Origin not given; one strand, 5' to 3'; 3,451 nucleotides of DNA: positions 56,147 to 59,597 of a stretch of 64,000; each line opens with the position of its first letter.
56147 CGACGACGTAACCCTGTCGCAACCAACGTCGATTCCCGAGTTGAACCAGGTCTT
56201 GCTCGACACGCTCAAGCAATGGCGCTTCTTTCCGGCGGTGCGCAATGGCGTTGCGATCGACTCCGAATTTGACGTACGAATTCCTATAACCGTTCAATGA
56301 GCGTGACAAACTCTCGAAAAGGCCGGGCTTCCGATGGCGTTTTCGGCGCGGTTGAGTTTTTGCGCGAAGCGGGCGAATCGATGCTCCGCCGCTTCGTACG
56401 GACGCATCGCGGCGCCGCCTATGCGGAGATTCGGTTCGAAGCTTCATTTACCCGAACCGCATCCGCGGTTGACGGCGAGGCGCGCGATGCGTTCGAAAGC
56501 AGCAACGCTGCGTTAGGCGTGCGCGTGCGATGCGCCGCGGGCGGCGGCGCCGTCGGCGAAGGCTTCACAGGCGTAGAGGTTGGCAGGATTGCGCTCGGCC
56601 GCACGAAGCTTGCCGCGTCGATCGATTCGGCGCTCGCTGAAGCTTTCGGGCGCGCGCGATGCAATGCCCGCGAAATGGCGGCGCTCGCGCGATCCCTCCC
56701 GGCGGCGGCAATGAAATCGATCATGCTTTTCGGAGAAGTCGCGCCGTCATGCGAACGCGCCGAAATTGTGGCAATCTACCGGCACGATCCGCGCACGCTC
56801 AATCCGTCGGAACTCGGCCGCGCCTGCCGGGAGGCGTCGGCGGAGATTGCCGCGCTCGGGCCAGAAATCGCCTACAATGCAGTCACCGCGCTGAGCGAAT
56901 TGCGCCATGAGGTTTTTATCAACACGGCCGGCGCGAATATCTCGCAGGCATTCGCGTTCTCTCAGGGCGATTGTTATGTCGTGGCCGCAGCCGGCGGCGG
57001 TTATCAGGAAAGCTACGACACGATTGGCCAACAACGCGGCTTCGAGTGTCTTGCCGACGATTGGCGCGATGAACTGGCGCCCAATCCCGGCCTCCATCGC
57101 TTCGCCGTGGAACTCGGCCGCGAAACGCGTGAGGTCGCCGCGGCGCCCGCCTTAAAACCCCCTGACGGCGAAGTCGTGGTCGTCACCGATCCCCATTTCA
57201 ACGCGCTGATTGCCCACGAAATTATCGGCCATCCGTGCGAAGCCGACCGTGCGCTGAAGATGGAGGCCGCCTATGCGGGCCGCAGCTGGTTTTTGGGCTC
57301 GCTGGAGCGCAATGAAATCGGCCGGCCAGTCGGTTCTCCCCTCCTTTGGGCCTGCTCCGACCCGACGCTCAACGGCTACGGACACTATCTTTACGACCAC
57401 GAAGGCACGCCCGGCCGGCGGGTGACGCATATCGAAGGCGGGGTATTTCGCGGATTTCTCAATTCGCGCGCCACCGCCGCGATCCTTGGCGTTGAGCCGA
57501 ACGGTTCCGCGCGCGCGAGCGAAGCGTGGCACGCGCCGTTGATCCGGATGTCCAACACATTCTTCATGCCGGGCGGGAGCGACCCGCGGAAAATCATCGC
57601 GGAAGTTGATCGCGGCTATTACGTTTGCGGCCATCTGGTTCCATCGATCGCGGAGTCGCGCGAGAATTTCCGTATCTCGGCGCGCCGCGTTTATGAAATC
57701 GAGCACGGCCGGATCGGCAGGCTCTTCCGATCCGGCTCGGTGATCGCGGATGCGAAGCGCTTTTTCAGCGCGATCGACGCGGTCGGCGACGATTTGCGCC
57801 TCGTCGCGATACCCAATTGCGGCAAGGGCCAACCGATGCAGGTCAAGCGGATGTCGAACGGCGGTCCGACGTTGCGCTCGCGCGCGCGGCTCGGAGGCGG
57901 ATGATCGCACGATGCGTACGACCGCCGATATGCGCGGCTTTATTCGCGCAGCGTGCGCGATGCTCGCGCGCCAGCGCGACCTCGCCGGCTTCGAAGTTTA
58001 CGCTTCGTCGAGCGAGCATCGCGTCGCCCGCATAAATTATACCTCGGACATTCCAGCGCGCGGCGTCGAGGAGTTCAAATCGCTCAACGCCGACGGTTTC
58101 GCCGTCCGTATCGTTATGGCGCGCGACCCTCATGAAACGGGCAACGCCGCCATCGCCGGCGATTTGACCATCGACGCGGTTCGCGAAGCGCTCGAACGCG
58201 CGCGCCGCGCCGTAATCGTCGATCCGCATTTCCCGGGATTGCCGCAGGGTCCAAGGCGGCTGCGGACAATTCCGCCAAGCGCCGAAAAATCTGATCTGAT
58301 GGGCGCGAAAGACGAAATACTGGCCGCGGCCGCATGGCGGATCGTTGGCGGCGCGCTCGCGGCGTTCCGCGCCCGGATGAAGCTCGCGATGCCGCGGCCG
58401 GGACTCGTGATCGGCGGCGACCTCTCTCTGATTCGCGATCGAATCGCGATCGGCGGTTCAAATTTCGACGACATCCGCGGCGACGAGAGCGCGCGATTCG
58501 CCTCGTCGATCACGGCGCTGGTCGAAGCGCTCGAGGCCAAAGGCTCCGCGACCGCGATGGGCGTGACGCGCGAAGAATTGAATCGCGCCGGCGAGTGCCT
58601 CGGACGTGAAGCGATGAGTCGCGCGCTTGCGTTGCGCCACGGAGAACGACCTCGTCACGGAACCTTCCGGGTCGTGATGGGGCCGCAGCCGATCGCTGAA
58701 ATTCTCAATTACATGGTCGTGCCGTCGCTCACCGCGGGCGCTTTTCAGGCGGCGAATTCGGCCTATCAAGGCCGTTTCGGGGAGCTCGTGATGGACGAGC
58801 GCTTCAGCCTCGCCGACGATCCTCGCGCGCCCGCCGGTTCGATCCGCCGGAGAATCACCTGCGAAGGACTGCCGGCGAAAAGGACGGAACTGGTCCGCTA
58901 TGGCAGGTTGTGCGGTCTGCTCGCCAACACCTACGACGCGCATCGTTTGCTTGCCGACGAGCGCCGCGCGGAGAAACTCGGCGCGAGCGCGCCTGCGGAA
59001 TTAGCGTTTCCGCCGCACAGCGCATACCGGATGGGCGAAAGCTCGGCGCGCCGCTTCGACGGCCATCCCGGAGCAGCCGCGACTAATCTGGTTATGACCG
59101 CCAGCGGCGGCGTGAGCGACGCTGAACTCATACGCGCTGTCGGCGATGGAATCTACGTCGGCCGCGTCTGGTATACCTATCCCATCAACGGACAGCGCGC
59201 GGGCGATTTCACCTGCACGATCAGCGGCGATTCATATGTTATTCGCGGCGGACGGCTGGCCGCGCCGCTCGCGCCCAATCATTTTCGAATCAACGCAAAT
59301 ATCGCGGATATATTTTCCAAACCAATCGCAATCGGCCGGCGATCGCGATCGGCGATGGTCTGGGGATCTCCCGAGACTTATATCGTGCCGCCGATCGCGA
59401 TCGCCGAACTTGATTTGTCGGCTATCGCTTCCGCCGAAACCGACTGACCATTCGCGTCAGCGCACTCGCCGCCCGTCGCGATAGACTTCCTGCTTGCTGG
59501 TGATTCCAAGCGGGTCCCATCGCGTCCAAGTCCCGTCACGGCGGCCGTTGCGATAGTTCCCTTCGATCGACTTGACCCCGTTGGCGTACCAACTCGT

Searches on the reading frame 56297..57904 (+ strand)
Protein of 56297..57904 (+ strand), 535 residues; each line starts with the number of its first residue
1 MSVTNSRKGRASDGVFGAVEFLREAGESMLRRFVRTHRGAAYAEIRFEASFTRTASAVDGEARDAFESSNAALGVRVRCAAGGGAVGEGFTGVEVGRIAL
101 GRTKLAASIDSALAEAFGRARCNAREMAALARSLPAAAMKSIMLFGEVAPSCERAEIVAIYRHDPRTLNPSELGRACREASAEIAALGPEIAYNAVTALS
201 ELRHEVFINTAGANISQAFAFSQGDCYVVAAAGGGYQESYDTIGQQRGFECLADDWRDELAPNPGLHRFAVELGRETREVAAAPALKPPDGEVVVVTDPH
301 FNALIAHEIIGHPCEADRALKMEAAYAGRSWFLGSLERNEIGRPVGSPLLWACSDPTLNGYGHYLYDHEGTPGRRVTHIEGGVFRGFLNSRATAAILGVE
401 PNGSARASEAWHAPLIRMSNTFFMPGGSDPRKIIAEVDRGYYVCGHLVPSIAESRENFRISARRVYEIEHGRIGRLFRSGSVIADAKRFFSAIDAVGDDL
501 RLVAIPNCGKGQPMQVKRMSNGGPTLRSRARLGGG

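Call 62: search_protein_families(library=pfam, proteins=[window:56297-57904:+], max_evalue=0.00001)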
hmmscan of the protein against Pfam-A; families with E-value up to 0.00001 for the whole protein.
window:56297-57904:+ (535 aa): 1 family
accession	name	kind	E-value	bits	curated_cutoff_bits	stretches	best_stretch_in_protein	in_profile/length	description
PF19289.4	PmbA_TldD_3rd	-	4.1e-38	131.2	22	1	291-526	2-211/220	PmbA/TldA metallopeptidase C-terminal domain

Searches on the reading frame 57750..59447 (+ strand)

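Call 62: search_protein_families(library=pfam, proteins=[window:57750-59447:+], max_evalue=0.00001)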
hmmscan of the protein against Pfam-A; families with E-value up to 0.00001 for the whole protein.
window:57750-59447:+ (565 aa): 1 family
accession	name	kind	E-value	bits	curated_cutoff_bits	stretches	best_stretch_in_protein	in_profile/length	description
PF19289.4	PmbA_TldD_3rd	-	1.7e-31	109.6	22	1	304-555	2-217/220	PmbA/TldA metallopeptidase C-terminal domain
